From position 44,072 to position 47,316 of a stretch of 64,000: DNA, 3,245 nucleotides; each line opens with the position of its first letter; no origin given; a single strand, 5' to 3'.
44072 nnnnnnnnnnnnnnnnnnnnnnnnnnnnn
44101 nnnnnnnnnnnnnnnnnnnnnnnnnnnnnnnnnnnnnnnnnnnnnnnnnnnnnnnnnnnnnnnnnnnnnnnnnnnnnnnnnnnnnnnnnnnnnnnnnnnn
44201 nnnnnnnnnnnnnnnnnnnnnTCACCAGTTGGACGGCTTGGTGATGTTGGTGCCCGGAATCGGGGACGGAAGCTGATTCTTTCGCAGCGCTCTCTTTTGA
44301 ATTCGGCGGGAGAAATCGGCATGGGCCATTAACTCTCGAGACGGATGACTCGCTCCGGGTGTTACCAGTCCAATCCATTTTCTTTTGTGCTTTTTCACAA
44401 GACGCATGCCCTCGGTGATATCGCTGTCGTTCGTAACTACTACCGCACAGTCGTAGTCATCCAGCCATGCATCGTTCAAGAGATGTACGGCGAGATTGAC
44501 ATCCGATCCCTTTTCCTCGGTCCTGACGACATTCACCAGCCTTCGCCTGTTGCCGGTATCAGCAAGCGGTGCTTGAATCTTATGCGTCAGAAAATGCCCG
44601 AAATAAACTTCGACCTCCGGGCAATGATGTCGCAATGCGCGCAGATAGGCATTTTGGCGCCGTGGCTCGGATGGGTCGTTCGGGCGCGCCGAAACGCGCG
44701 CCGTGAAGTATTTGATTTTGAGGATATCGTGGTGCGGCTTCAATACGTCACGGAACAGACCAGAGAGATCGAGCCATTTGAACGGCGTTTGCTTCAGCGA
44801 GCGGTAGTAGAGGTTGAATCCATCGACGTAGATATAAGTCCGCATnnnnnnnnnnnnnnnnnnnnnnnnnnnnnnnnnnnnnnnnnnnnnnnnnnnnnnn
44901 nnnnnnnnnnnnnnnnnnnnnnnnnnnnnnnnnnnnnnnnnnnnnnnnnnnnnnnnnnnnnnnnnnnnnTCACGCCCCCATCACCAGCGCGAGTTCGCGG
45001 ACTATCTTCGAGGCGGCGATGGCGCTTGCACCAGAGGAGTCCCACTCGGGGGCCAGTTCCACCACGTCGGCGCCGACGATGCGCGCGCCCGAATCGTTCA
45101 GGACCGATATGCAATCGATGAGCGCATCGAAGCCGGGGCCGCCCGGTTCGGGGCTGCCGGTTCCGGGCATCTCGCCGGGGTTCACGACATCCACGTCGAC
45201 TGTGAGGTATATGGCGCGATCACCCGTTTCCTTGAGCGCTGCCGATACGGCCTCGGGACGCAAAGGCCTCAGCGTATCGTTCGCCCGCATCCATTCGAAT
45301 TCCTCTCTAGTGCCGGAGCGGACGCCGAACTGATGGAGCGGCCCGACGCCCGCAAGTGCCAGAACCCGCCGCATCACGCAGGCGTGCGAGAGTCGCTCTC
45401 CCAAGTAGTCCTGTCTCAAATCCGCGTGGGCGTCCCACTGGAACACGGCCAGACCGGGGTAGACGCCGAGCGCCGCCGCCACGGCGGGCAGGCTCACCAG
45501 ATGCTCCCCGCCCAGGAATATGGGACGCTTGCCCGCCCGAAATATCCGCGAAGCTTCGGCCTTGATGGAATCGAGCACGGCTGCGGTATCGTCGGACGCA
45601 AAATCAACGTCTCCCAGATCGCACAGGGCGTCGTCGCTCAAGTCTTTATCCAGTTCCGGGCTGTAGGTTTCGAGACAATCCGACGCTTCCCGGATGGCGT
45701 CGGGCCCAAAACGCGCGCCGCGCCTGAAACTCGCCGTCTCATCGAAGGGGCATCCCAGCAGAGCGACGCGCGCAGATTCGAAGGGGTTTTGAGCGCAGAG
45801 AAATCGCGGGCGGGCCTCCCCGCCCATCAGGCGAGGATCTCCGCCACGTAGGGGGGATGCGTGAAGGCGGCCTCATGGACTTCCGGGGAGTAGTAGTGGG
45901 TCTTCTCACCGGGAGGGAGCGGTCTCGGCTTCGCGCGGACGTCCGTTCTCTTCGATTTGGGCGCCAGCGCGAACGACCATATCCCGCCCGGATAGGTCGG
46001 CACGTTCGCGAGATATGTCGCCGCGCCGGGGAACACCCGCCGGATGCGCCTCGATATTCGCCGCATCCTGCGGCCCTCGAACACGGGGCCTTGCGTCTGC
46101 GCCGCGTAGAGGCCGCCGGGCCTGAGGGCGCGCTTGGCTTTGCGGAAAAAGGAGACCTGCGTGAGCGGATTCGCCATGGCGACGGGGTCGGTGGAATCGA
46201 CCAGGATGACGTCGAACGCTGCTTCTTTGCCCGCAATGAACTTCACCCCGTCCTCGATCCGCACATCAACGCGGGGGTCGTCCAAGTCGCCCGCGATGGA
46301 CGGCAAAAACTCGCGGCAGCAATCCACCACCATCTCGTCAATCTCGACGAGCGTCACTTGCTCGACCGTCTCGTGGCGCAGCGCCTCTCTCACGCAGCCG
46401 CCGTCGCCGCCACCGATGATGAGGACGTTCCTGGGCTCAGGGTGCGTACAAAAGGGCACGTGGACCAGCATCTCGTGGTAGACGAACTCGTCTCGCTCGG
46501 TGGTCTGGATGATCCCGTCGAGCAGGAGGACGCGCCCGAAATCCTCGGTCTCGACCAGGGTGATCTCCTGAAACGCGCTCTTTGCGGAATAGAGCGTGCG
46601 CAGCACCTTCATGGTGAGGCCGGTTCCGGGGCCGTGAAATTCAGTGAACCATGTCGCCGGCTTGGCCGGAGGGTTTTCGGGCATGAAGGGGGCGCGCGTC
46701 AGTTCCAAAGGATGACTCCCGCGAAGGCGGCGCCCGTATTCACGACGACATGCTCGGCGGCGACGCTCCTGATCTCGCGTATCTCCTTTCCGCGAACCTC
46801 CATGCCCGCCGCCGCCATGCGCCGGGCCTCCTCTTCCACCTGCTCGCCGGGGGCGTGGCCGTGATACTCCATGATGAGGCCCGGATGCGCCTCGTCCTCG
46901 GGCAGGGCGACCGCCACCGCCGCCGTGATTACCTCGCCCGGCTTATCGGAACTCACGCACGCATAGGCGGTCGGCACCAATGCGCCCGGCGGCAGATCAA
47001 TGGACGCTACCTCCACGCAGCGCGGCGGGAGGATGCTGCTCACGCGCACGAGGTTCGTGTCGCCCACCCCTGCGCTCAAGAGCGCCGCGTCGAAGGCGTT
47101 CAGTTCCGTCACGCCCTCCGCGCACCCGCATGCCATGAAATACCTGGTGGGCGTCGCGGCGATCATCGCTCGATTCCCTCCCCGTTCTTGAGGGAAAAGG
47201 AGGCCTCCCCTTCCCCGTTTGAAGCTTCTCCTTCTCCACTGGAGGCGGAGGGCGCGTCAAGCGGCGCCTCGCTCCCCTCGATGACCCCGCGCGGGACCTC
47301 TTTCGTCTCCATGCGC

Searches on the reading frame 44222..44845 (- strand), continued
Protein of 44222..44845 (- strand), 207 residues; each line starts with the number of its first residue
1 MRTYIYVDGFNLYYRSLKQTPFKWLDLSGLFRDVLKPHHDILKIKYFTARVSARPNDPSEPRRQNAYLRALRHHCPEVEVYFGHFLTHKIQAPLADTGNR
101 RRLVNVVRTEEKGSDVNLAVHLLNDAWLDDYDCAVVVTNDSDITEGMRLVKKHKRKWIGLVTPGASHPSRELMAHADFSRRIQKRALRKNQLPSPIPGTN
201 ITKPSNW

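Call 111: list_cluster_members(proteins=[P0006, P0009, P0016, P0027, P0036, P0071, P0075, P0083, P0097, P0115])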
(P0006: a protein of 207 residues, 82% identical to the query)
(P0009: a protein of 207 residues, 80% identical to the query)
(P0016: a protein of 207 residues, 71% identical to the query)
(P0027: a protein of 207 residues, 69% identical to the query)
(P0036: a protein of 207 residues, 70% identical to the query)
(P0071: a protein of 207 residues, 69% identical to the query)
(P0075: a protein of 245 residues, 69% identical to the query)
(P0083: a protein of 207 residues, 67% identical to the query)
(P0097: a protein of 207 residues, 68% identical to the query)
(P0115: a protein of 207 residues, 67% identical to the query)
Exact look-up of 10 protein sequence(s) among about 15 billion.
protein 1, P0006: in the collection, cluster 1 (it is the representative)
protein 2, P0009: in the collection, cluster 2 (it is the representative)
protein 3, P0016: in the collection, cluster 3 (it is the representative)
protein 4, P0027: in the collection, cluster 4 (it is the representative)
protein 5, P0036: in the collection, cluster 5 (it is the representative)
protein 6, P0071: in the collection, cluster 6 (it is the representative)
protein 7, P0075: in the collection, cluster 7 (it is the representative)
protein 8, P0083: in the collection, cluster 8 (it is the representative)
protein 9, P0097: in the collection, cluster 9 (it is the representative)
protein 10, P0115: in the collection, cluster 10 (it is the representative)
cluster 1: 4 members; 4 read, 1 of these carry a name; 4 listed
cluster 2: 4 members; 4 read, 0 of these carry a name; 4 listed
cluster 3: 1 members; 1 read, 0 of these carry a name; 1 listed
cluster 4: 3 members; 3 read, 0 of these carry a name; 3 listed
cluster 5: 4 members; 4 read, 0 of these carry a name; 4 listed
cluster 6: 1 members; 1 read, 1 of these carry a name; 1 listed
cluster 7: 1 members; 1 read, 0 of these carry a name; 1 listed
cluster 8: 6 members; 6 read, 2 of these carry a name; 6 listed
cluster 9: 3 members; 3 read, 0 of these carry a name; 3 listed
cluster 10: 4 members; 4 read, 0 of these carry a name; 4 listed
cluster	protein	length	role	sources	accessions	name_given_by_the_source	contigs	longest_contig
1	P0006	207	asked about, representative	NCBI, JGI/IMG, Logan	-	-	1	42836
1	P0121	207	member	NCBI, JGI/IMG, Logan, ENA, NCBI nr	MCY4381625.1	MAG: NYN domain-containing protein [Nitrospinae bacterium] | NYN domain-containing protein [Nitrospinota bacterium]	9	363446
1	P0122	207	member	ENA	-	-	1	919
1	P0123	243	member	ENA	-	-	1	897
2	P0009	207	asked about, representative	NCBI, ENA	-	-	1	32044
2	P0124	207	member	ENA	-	-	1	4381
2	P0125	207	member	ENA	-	-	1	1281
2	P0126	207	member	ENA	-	-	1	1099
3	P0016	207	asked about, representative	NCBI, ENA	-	-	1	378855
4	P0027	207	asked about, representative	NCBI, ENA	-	-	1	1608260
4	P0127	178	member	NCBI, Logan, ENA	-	-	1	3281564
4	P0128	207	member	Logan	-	-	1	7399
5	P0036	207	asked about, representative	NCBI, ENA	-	-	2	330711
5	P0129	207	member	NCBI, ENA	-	-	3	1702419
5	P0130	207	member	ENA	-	-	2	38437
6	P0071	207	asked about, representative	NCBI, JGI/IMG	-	hypothetical protein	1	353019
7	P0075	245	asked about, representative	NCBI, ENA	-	-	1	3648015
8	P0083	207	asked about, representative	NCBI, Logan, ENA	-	-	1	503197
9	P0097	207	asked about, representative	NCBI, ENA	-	-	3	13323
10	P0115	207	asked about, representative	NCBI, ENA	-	-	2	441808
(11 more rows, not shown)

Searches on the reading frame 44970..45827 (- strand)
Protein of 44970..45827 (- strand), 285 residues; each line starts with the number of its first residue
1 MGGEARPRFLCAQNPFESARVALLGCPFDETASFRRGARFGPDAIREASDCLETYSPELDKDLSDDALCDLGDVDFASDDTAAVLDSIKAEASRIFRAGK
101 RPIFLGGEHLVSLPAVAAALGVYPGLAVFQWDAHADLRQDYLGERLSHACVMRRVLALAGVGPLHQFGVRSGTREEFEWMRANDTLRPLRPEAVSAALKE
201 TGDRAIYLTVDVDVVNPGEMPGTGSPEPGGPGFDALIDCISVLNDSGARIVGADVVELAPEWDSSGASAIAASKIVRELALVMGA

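Call 15: search_protein_families(library=pfam, proteins=[window:44970-45827:-], max_evalue=0.01)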
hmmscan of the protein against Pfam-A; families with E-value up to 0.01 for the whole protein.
window:44970-45827:- (285 aa): 1 family
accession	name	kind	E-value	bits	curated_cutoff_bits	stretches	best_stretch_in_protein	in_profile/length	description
PF00491.26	Arginase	-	1.7e-69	234.9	22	1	20-279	2-277/280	Arginase family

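Call 17: find_encoding_contigs(protein=window:44970-45827:-, flank=6000, max_places=10)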
Protein window:44970-45827:- (285 aa): no gene with exactly this product is on record in the collection.

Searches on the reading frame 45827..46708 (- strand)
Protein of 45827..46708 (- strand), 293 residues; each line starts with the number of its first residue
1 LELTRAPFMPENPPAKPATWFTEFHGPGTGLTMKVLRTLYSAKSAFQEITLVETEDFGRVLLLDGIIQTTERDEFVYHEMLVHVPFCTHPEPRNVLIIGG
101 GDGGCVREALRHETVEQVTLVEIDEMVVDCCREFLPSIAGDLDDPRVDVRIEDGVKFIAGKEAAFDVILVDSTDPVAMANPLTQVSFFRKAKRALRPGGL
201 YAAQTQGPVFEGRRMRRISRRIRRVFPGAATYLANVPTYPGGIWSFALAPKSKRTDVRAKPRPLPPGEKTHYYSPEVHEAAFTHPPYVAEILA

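Call 15: search_protein_families(library=pfam, proteins=[window:45827-46708:-], max_evalue=0.01)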
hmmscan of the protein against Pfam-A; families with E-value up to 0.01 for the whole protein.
window:45827-46708:- (293 aa): 5 families
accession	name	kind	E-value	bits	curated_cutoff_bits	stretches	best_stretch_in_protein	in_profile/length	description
PF01564.23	Spermine_synth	-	3.7e-63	212.9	22.9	1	74-255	1-182/186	Spermine/spermidine synthase domain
PF17284.7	Spermine_synt_N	-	2.2e-19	69.5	22.1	1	20-71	2-53/53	Spermidine synthase tetramerisation domain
PF13649.12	Methyltransf_25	-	2.1e-05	25.5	27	1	95-199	1-97/97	Methyltransferase domain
PF08241.18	Methyltransf_11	-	0.00025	22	21.2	1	98-202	3-94/95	Methyltransferase domain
PF08242.18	Methyltransf_12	-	0.00099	20.2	30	1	96-200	1-97/98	Methyltransferase domain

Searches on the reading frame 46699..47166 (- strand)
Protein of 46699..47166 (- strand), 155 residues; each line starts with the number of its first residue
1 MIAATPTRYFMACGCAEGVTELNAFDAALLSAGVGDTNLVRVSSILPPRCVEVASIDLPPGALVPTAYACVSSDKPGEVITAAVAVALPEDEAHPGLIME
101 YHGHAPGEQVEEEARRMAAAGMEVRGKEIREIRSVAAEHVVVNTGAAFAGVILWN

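Call 15: search_protein_families(library=pfam, proteins=[window:46699-47166:-], max_evalue=0.01)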
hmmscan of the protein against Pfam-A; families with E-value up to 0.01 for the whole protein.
window:46699-47166:- (155 aa): 1 family
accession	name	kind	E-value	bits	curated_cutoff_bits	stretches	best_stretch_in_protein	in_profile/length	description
PF01862.21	PvlArgDC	-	7e-45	153.3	22.7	1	5-154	1-161/161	Pyruvoyl-dependent arginine decarboxylase (PvlArgDC)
